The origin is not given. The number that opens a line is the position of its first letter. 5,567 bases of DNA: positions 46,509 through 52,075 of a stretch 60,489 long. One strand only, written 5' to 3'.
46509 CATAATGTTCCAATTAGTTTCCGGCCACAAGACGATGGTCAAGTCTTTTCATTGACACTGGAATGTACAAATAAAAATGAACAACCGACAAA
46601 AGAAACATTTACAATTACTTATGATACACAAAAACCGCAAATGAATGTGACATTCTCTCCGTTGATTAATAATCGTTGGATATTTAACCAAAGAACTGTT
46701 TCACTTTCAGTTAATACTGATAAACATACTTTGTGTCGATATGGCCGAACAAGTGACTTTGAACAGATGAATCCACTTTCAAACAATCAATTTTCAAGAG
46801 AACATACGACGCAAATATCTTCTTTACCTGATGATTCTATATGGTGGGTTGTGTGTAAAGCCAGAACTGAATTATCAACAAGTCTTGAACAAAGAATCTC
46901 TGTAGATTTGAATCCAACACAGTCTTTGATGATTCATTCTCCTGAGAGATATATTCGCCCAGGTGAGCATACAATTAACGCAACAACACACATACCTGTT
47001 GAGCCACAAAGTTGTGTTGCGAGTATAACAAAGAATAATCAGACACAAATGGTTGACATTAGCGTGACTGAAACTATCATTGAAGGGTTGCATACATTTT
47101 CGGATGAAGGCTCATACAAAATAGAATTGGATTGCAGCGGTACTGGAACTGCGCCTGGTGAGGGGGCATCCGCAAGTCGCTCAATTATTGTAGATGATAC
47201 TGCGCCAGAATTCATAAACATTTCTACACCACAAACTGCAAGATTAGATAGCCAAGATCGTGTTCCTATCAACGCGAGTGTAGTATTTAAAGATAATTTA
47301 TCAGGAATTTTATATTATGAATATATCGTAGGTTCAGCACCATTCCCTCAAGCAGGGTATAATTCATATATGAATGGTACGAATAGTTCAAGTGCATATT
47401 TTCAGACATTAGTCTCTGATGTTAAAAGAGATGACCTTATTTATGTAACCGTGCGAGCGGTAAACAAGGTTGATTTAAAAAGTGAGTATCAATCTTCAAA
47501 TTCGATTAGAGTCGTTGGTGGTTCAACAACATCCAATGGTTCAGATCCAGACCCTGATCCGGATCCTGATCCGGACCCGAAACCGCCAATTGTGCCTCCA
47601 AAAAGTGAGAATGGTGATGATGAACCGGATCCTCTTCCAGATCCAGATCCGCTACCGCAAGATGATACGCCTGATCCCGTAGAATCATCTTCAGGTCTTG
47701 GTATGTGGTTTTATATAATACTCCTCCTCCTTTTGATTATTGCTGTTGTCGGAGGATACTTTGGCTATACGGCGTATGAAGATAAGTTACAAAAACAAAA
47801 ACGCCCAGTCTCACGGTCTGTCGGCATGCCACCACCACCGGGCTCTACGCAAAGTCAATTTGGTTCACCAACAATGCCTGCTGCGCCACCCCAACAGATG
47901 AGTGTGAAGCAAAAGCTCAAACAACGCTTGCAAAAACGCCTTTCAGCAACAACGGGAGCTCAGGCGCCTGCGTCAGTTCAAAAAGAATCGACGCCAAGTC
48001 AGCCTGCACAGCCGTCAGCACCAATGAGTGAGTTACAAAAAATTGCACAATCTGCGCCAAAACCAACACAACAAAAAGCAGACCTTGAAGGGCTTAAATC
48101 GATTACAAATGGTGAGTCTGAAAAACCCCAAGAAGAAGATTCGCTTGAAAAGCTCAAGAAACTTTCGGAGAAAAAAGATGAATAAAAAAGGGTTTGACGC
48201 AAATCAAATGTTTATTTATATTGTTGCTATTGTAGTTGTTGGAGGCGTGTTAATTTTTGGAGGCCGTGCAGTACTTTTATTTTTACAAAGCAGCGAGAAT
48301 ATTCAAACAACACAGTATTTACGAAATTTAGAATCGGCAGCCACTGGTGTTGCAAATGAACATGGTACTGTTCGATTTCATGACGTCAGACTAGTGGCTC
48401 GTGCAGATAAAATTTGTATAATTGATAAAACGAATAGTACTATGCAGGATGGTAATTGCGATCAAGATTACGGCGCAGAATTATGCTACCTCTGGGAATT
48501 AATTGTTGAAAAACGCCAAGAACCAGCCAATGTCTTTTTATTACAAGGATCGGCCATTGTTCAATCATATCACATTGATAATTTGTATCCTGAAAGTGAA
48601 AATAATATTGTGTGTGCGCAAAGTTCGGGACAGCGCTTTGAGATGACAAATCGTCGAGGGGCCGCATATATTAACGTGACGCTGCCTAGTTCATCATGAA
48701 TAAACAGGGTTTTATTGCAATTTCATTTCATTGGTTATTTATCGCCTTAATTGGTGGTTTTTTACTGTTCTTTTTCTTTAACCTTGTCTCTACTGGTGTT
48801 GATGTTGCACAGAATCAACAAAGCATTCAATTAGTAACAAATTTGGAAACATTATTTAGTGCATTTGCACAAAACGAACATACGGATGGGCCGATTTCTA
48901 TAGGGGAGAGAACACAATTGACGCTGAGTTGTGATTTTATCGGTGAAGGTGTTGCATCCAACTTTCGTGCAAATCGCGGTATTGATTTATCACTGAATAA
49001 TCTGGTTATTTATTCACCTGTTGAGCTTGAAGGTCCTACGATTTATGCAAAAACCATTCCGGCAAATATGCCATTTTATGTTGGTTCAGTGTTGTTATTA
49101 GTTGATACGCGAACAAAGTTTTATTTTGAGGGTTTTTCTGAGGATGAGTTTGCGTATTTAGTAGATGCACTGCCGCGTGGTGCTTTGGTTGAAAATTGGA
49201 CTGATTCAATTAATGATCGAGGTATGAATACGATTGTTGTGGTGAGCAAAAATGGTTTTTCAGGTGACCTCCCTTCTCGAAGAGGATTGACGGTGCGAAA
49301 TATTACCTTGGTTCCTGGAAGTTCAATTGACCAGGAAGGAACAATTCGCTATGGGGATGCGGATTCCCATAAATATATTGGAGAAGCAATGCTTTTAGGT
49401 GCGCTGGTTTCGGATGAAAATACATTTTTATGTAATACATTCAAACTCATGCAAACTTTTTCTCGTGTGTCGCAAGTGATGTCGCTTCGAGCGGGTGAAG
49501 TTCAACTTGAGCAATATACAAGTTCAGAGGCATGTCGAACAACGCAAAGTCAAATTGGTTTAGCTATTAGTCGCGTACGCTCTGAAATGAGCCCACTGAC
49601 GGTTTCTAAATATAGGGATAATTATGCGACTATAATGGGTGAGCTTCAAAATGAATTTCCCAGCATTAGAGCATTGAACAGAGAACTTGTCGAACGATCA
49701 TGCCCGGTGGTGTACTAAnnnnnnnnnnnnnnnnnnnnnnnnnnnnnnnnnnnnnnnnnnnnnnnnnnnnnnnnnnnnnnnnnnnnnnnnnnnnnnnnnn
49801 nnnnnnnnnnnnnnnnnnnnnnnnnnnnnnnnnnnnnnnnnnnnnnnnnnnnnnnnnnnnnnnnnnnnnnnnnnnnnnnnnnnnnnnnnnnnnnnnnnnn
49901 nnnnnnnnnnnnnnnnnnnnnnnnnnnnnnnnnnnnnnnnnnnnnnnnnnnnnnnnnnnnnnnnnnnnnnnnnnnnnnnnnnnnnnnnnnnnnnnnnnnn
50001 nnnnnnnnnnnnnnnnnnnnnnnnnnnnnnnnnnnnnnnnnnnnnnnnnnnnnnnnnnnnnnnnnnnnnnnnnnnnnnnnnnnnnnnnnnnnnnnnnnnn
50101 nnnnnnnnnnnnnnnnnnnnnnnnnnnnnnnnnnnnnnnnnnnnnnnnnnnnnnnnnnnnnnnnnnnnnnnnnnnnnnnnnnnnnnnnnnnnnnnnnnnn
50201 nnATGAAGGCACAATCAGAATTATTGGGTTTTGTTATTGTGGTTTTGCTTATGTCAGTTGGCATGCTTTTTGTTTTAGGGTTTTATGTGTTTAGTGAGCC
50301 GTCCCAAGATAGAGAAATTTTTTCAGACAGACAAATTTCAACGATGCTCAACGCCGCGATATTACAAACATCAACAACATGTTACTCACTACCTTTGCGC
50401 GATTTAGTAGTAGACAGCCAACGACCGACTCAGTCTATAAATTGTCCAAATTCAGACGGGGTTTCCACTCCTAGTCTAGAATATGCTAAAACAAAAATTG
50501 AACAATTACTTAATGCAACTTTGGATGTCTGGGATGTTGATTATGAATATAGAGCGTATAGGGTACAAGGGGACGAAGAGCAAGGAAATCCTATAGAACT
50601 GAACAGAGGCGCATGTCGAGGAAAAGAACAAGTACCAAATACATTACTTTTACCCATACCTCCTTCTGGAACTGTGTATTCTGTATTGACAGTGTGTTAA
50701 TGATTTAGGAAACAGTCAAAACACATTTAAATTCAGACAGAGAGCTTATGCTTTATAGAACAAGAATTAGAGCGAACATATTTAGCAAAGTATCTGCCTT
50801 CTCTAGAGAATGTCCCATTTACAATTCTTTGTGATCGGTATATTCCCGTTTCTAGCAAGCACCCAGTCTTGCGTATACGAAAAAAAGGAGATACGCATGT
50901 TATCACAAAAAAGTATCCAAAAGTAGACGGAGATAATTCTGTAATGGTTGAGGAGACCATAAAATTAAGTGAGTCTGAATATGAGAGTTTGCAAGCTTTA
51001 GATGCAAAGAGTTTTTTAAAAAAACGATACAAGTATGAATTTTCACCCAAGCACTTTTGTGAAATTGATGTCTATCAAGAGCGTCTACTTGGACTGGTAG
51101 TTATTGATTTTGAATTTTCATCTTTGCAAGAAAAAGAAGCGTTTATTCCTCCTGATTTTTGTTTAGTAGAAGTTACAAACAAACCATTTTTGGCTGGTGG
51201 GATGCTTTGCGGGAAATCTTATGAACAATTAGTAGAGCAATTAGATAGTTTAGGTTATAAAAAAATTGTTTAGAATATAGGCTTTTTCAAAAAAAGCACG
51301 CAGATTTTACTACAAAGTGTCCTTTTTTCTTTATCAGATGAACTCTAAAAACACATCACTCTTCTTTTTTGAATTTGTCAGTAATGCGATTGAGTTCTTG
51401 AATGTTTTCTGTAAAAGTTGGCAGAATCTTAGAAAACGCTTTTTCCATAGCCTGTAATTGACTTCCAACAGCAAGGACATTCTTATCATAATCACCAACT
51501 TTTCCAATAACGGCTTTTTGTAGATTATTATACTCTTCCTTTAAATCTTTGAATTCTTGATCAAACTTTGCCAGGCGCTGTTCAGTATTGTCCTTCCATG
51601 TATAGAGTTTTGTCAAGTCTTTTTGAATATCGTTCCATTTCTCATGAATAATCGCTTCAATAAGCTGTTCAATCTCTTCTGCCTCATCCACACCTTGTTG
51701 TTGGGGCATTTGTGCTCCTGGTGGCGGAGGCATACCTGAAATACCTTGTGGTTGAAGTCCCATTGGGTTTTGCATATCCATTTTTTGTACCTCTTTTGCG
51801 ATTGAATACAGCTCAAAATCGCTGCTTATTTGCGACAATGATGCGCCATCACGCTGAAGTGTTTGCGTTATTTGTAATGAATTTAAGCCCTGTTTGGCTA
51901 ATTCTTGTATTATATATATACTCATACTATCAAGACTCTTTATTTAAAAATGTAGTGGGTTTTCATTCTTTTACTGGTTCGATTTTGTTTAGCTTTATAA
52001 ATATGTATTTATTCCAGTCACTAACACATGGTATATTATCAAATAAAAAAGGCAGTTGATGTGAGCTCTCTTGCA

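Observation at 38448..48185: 3245-aa giant surface protein: (DP)n stalks, Cys-rich module, at least 10 disulfide-type Ig-like repeats, C-terminal TM anchor and cytoplasmic P/Q tail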

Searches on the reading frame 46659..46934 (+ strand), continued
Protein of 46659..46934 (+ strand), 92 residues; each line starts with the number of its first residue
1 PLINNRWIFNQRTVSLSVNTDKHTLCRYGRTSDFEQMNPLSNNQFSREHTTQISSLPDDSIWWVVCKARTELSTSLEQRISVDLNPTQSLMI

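Call 85: find_encoding_contigs(protein=P0115, flank=10000, max_places=2)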
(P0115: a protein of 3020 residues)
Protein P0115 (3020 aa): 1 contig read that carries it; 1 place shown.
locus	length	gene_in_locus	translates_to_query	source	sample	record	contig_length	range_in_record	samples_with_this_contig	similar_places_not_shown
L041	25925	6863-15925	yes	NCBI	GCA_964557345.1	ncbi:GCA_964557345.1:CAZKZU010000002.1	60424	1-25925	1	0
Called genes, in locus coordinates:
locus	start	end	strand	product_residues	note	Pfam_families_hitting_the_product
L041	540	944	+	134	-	-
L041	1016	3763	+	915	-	-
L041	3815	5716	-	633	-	PF17214:KH_TffA, PF23023:Anti-Pycsar_Apyc1, PF00753:Lactamase_B, PF16661:Lactamase_B_6, PF12706:Lactamase_B_2, PF10996:Beta-Casp, PF07521:RMMBL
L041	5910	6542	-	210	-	PF00227:Proteasome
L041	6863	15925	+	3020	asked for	PF13620:CarboxypepD_reg (weak)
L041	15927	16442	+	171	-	-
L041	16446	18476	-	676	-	-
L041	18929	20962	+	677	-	PF14551:MCM_N (weak), PF17207:MCM_OB, PF00493:MCM, PF07728:AAA_5 (weak), PF01078:Mg_chelatase, PF17855:MCM_lid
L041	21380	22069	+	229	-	PF16100:RMI2 (weak)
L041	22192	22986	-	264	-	PF01978:TrmB, PF11495:TrmB_EBD_N (weak)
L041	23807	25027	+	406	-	PF01637:ATPase_2 (weak), PF13191:AAA_16 (weak), PF00004:AAA (weak), PF13401:AAA_22, PF22606:Cdc6-ORC-like_ATPase_lid (faint), PF22703:Cdc6_lid, PF09079:WHD_Cdc6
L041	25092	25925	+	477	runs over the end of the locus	PF12850:Metallophos_2 (faint), PF01336:tRNA_anti-codon (weak), PF00149:Metallophos, PF04042:DNA_pol_E_B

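Call 86: find_encoding_contigs(protein=P0039, flank=10000, max_places=2)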
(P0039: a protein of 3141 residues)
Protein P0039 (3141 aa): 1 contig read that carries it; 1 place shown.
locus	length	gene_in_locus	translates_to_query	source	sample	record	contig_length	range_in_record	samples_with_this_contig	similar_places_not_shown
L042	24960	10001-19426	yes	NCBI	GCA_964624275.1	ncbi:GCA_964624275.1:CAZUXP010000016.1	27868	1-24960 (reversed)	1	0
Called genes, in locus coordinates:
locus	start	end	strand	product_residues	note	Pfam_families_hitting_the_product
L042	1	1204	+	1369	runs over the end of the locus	?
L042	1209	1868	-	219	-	PF10637:Ofd1_CTDD (faint), PF13640:2OG-FeII_Oxy_3, PF13661:2OG-FeII_Oxy_4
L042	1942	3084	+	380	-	PF01368:DHH, PF02272:DHHA1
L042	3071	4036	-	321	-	PF17773:UPF0176_N, PF00581:Rhodanese, PF12368:Rhodanese_C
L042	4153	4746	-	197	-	PF04893:Yip1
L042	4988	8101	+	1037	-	-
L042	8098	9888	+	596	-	-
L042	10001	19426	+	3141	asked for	PF13620:CarboxypepD_reg, PF13715:CarbopepD_reg_2 (weak), PF19077:Big_13 (faint)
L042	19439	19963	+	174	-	-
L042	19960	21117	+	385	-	-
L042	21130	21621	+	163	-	-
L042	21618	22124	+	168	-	-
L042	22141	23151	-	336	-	PF01916:DS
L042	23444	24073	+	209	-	-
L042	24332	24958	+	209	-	?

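Call 87: find_encoding_contigs(protein=P0035, flank=10000, max_places=2)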
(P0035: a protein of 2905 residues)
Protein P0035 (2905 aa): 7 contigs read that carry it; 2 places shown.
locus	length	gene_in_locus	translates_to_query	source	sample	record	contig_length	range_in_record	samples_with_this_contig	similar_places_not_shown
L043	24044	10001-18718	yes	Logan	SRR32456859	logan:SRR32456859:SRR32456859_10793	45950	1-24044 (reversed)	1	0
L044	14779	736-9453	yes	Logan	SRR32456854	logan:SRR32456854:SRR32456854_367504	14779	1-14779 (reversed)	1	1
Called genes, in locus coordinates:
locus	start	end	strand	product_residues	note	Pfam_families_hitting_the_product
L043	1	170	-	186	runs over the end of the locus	PF00352:TBP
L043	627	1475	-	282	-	PF00849:PseudoU_synth_2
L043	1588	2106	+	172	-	-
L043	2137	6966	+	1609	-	-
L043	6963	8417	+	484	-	-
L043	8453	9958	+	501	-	-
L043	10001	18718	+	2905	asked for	PF13620:CarboxypepD_reg, PF19077:Big_13 (faint)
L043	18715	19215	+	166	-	-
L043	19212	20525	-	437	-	-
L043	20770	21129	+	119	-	-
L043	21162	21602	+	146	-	-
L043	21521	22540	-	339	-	PF13616:Rotamase_3, PF00639:Rotamase, PF13145:Rotamase_2 (weak)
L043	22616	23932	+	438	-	PF01935:DUF87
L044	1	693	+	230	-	?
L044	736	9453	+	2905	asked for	PF13620:CarboxypepD_reg, PF19077:Big_13 (faint)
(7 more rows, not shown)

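Call 88: find_encoding_contigs(protein=P0161, flank=10000, max_places=2)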
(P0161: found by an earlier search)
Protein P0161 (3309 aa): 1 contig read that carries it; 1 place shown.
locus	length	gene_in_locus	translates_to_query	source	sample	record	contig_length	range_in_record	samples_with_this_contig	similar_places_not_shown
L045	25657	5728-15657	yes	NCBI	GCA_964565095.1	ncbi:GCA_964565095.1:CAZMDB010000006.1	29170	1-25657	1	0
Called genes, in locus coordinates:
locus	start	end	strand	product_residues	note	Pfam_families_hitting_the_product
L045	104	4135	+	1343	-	-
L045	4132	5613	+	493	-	-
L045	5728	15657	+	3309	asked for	PF13620:CarboxypepD_reg, PF13715:CarbopepD_reg_2 (weak), PF09136:Glucodextran_B (faint), PF19077:Big_13 (faint)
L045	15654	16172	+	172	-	-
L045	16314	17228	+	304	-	-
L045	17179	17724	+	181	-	-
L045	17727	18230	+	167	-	-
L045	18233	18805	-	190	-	-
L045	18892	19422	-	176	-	-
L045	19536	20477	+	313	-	-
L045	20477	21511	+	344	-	PF00752:XPG_N, PF00867:XPG_I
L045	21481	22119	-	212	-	PF00702:Hydrolase, PF13419:HAD_2, PF13242:Hydrolase_like (faint)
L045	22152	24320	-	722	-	-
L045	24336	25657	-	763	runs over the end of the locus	PF00437:T2SSE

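Call 94: search_protein_families(library=pfam, proteins=[L040:28-2313:+], max_evalue=10)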
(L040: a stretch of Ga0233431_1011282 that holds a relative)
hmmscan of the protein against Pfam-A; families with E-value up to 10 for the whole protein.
L040:28-2313:+ (761 aa): 0 families

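Call 101: list_cluster_members(proteins=[P0001, P0002, P0003, P0004, P0005, P0006, P0007, P0008, P0009, P0010])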
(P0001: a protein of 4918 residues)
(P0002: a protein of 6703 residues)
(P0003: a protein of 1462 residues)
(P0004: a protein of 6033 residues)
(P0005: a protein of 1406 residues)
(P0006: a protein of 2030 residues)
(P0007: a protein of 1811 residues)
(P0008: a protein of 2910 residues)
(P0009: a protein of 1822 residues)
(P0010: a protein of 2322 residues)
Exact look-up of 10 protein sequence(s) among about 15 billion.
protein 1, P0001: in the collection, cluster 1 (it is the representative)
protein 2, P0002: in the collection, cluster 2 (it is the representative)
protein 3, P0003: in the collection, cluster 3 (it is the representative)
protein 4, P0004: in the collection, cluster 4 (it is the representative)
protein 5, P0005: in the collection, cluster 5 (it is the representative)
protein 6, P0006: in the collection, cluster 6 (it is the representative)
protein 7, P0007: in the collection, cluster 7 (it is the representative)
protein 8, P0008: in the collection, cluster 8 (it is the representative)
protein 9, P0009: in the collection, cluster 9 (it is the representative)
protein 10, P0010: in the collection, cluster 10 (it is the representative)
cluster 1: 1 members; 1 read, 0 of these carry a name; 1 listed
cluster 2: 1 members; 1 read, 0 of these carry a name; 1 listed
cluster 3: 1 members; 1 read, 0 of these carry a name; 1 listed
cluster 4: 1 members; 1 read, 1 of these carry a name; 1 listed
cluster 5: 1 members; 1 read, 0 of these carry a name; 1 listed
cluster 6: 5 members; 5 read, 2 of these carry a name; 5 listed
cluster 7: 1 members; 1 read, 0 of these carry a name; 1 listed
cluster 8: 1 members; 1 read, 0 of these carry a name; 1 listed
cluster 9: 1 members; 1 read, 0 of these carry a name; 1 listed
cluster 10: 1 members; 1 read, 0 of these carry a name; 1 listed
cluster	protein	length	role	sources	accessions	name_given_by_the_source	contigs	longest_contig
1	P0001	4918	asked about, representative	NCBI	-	-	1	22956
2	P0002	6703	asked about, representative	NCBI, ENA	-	-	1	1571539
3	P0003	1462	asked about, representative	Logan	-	-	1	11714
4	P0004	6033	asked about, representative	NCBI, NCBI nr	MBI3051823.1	hypothetical protein HYY74_05195 [Candidatus Woesearchaeota archaeon] | hypothetical protein [Candidatus Woesearchaeota archaeon]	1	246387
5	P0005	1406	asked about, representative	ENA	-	-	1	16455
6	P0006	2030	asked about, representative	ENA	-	-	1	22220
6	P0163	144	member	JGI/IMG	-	hypothetical protein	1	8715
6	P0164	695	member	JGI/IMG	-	hypothetical protein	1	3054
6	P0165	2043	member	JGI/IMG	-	-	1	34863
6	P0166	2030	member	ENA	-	-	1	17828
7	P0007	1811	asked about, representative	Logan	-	-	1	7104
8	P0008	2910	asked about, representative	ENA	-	-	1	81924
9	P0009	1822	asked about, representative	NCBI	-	-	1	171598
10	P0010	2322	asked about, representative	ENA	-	-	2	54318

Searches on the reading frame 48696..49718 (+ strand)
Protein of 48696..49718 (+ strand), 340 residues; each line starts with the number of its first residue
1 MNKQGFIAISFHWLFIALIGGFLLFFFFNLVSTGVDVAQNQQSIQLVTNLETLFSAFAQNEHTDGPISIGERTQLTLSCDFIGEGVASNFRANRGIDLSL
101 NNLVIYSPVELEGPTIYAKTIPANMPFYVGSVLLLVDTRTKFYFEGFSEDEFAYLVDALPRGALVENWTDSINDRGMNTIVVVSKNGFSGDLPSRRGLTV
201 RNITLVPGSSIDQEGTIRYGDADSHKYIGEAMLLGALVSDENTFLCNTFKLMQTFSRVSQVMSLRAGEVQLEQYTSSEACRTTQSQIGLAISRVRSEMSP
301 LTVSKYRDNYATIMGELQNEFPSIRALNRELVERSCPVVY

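Call 5: search_protein_families(library=pfam, proteins=[window:48696-49718:+], max_evalue=0.01)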
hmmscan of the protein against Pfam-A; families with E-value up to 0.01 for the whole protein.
window:48696-49718:+ (340 aa): 0 families

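Call 58: search_protein_families(library=ncbifam, proteins=[window:48696-49718:+], max_evalue=0.1)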
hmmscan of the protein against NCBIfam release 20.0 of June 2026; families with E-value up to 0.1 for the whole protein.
window:48696-49718:+ (340 aa): 0 families

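Call 94: search_protein_families(library=pfam, proteins=[window:48696-49718:+], max_evalue=10)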
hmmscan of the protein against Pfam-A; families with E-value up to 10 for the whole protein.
window:48696-49718:+ (340 aa): 0 families
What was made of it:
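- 48178..50700 (+): Four small pilin-like genes: 48178-48699 (173 aa), 48696-49718 (340 aa), 49718-50206 (162 aa) and 50203-50700 (165 aa). The first overlaps the giant's stop by 8 nt. No Pfam match (call 94).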

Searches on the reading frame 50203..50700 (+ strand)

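Call 5: search_protein_families(library=pfam, proteins=[window:50203-50700:+], max_evalue=0.01)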
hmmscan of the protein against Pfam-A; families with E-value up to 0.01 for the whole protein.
window:50203-50700:+ (165 aa): 0 families

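Call 58: search_protein_families(library=ncbifam, proteins=[window:50203-50700:+], max_evalue=0.1)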
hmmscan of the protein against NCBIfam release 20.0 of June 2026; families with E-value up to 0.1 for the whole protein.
window:50203-50700:+ (165 aa): 0 families

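Call 94: search_protein_families(library=pfam, proteins=[window:50203-50700:+], max_evalue=10)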
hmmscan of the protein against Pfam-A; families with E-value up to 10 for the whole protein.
window:50203-50700:+ (165 aa): 1 family
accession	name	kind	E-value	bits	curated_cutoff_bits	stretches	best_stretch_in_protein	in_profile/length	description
PF23960.2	DUF7289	-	0.036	14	27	1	3-32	2-33/238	Family of unknown function (DUF7289)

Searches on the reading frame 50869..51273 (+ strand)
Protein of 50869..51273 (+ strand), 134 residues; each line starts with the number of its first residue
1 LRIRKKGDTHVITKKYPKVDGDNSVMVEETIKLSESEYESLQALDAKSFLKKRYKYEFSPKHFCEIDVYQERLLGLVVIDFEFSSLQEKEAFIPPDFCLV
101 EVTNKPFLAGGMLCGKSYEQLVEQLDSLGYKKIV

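Call 58: search_protein_families(library=ncbifam, proteins=[window:50869-51273:+], max_evalue=0.1)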
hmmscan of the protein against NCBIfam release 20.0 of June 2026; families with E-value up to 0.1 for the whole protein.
window:50869-51273:+ (134 aa): 1 family
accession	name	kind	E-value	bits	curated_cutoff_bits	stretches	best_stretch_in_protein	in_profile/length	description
TIGR00318.1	cyaB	equivalog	0.074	12.9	57.95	1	1-41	52-90/174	class IV adenylate cyclase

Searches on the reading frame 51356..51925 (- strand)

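Call 9: search_protein_families(library=pfam, proteins=[window:51356-51925:-], max_evalue=0.001)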
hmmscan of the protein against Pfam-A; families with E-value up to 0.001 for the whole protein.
window:51356-51925:- (189 aa): 0 families

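Call 58: search_protein_families(library=ncbifam, proteins=[window:51356-51925:-], max_evalue=0.1)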
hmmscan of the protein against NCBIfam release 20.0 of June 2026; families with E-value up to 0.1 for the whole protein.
window:51356-51925:- (189 aa): 5 families
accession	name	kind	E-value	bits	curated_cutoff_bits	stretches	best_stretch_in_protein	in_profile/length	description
NF041559.1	BTH_I2691_fam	subfamily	0.0024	16.5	150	1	46-139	305-394/858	T6SS effector BTH_I2691 family protein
NF047516.1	LA_3659_fam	equivalog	0.044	13.3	36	0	112-185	92-165/221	LA_3659 family protein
NF047514.1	SpiroCoCo_N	equivalog_domain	0.044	13.3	75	0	112-185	92-165/221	SpiroCoCo family coiled-coil protein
NF010289.0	PRK13729.1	equivalog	0.072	12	504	1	82-140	70-128/474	F-type conjugal transfer pilus assembly protein TraB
TIGR04527.1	mycoplas_twoTM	subfamily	0.074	12.7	125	0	95-186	89-174/248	MG_279/MG_280 family protein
